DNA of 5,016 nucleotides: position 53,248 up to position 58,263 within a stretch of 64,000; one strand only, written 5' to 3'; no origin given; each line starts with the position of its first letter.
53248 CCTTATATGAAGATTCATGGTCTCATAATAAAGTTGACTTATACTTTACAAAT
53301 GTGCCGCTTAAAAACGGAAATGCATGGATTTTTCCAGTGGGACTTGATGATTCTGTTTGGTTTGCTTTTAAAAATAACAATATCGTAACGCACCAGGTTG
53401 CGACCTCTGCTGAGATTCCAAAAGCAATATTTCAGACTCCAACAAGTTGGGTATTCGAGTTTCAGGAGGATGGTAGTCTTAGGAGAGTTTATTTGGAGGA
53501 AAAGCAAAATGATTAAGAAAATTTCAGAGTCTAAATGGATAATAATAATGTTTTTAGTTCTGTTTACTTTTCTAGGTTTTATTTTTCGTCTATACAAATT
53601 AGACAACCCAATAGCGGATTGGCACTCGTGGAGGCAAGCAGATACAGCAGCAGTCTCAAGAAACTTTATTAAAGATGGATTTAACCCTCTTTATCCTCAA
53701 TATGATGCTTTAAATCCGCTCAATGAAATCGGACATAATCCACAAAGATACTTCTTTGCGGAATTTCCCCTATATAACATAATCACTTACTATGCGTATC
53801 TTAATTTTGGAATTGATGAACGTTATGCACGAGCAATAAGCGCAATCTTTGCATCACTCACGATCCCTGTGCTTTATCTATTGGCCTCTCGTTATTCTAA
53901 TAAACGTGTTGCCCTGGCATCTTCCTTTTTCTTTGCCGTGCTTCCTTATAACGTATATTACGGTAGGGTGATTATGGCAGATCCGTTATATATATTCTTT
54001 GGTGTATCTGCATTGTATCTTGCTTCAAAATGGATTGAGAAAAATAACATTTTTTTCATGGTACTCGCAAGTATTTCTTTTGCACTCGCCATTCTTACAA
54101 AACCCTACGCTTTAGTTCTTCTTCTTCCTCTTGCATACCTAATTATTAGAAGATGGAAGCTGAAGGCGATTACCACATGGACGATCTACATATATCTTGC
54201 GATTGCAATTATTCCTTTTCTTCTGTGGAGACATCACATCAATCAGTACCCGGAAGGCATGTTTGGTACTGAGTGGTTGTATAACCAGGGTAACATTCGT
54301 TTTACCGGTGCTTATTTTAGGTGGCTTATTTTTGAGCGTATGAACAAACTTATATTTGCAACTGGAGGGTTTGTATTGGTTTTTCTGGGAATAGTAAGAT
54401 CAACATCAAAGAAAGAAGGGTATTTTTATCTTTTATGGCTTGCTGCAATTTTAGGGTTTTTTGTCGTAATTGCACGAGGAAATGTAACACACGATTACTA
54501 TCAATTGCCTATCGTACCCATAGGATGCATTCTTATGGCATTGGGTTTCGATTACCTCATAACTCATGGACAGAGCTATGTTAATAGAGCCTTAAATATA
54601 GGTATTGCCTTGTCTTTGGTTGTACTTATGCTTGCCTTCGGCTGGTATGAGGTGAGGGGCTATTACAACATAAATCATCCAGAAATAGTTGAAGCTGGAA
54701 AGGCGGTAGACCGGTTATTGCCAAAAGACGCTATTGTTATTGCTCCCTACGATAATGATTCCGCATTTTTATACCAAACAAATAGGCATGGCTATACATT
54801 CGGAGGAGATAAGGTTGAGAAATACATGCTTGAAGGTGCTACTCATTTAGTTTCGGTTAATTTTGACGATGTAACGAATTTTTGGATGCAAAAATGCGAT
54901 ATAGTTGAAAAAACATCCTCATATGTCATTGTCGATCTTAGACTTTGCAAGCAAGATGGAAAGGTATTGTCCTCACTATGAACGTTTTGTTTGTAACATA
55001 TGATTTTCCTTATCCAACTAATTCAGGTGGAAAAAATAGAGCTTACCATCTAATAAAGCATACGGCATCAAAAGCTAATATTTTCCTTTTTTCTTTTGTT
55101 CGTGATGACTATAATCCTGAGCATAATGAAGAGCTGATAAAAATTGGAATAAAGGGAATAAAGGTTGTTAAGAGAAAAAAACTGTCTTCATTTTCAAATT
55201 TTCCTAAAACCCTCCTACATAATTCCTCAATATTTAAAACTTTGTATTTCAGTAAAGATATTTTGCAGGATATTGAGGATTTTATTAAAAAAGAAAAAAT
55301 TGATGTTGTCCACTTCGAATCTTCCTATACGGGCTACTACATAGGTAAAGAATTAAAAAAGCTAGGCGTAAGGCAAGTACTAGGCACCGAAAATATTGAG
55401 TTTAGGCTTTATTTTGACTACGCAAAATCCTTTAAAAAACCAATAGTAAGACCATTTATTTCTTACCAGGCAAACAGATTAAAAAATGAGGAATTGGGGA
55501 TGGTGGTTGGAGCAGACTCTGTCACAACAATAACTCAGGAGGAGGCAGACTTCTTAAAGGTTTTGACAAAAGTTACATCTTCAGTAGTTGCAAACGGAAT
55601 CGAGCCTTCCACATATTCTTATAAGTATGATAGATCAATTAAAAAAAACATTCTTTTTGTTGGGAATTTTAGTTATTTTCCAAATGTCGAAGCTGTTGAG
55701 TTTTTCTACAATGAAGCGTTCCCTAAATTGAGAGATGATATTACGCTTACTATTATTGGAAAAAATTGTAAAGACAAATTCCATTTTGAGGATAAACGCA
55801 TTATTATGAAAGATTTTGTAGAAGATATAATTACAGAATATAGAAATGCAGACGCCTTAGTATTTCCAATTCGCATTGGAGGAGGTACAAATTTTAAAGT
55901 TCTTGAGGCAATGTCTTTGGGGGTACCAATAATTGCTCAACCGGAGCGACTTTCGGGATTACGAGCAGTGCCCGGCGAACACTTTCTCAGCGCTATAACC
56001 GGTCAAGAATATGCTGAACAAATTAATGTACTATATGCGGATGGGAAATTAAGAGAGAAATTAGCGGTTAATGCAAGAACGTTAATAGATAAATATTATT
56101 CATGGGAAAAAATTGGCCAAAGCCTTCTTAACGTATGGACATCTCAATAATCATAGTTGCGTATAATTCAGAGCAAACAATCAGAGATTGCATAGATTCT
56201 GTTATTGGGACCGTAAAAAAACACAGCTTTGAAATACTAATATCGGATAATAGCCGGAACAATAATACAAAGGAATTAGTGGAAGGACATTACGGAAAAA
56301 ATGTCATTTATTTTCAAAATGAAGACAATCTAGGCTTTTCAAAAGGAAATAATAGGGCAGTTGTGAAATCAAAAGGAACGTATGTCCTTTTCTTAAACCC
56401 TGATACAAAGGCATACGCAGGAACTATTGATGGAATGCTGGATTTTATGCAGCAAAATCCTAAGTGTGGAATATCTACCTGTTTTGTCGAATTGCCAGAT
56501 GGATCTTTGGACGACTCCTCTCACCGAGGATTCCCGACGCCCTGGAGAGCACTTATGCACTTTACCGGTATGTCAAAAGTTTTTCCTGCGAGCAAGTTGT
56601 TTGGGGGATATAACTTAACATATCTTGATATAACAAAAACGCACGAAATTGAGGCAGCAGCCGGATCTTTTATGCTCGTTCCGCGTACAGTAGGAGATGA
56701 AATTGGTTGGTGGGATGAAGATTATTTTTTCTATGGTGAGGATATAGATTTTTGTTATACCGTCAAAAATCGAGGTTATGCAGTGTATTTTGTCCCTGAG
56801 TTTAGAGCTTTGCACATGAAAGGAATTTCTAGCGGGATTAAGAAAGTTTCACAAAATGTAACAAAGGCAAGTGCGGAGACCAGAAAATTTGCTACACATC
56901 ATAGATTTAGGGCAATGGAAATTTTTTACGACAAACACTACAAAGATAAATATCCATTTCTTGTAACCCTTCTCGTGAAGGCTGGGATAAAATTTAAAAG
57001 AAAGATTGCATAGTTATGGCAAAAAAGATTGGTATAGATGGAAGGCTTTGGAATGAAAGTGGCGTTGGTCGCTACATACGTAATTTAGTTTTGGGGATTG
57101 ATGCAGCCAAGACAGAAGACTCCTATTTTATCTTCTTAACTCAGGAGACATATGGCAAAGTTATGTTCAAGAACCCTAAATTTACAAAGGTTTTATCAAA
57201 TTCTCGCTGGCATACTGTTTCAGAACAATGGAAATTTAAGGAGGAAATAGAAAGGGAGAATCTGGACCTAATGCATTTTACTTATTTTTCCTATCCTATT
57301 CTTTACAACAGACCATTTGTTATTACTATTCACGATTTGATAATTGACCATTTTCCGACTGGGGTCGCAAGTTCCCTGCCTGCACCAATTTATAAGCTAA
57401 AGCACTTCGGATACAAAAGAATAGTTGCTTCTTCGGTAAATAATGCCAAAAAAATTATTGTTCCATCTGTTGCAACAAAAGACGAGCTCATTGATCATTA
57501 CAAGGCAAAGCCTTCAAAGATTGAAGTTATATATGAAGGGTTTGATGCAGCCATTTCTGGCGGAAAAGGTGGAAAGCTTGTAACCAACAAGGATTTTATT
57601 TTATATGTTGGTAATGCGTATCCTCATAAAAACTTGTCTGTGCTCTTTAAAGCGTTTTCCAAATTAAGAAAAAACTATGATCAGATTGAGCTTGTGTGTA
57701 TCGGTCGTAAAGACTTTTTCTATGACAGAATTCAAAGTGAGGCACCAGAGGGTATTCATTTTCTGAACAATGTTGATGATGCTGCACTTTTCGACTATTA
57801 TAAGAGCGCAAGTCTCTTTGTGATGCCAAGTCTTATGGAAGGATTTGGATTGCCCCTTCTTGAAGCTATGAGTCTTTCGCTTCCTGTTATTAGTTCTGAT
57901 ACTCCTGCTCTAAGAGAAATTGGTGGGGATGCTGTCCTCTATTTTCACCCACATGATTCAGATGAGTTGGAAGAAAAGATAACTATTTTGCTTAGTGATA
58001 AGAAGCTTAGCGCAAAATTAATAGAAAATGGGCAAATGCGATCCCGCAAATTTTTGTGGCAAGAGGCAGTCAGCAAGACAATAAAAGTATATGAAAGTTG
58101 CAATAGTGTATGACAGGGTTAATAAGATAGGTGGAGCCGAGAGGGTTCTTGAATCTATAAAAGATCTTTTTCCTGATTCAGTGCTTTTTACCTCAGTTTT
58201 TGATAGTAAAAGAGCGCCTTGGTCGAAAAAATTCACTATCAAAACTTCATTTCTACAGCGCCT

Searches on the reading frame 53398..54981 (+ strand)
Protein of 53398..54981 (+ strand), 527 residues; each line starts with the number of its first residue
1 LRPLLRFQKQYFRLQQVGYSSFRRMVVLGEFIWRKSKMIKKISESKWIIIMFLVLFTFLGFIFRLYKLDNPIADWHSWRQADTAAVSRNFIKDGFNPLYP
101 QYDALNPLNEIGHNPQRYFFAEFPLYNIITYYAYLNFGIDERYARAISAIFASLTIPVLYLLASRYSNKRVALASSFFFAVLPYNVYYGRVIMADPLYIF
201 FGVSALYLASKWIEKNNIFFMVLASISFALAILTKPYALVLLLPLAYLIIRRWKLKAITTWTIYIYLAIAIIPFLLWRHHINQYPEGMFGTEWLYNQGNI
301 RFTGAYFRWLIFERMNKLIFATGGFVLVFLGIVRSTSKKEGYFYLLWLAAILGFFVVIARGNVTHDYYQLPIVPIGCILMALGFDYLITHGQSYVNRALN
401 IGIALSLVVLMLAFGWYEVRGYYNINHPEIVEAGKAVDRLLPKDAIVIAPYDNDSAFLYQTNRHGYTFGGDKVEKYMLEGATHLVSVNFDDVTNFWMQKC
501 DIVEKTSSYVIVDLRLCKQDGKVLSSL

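Call 7: search_protein_families(library=pfam, proteins=[window:53398-54981:+], max_evalue=0.01)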
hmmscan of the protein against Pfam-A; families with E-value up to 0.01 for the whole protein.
window:53398-54981:+ (527 aa): 2 families
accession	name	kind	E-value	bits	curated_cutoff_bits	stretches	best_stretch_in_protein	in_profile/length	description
PF13231.12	PMT_2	-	3.7e-13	50.4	26.1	1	137-277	17-160/160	Dolichyl-phosphate-mannose-protein mannosyltransferase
PF02366.24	PMT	-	3.6e-12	46.8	22.7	1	118-271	58-222/245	Dolichyl-phosphate-mannose-protein mannosyltransferase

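Call 23: search_solved_structures(query=window:53398-54978:+, max_evalue=10, show_alignments=4)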
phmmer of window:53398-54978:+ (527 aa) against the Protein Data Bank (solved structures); distinct sequences matched with E-value up to 10: 1.
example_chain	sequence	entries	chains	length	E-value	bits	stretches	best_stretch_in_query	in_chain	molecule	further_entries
7b9f_X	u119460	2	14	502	0.047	15.8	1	342-449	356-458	EccD5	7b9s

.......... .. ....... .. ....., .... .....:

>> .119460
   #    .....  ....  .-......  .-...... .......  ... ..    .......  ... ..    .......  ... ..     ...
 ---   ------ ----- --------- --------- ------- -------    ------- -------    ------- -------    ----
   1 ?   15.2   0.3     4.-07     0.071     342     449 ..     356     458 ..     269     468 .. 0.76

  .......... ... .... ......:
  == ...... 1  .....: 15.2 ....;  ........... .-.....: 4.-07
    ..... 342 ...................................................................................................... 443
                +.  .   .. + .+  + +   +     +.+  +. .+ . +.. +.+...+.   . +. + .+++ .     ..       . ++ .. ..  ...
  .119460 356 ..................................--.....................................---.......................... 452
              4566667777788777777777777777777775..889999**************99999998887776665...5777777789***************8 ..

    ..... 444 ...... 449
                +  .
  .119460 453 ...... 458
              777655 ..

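Call 29: search_protein_families(library=ncbifam, proteins=[window:53398-54981:+], max_evalue=0.01)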
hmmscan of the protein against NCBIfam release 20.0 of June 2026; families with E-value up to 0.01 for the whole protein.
window:53398-54981:+ (527 aa): 1 family
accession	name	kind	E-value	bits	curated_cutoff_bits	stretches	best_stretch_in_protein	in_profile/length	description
TIGR03663.1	TIGR03663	subfamily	1.4e-12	47.4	126.25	1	124-420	53-372/435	flippase activity-associated protein Agl23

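Call 71: search_protein_families(library=pfam, proteins=[window:53509-54978:+], max_evalue=0.01)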
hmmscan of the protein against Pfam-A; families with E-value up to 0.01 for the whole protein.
window:53509-54978:+ (490 aa): 2 families
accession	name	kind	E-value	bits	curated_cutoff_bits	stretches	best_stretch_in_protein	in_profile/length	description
PF13231.12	PMT_2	-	3.3e-13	50.6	26.1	1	100-240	17-160/160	Dolichyl-phosphate-mannose-protein mannosyltransferase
PF02366.24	PMT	-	3e-12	47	22.7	1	81-234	58-222/245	Dolichyl-phosphate-mannose-protein mannosyltransferase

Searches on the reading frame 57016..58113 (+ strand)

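Call 8: search_protein_families(library=pfam, proteins=[window:57016-58113:+], max_evalue=0.01)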
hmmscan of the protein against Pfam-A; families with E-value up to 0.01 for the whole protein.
window:57016-58113:+ (365 aa): 6 families
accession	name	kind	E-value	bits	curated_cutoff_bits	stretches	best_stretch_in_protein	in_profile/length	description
PF00534.26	Glycos_transf_1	-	4.5e-36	124.4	26.4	1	189-340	12-170/172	Glycosyl transferases group 1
PF13692.12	Glyco_trans_1_4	-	3.5e-28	99.1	27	1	195-328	4-142/142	Glycosyl transferases group 1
PF13439.12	Glyco_transf_4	-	1.9e-16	61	28.5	1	16-178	3-168/170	Glycosyltransferase Family 4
PF20706.3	GT4-conflict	-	7.1e-08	32.3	26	1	196-295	201-312/385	Family 4 Glycosyltransferase in conflict systems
PF13524.12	Glyco_trans_1_2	-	4.9e-06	27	25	1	215-344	7-130/144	Glycosyl transferase-like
PF13579.12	Glyco_trans_4_4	-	0.0031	18.3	29.7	1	64-173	53-156/158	Glycosyl transferase 4-like domain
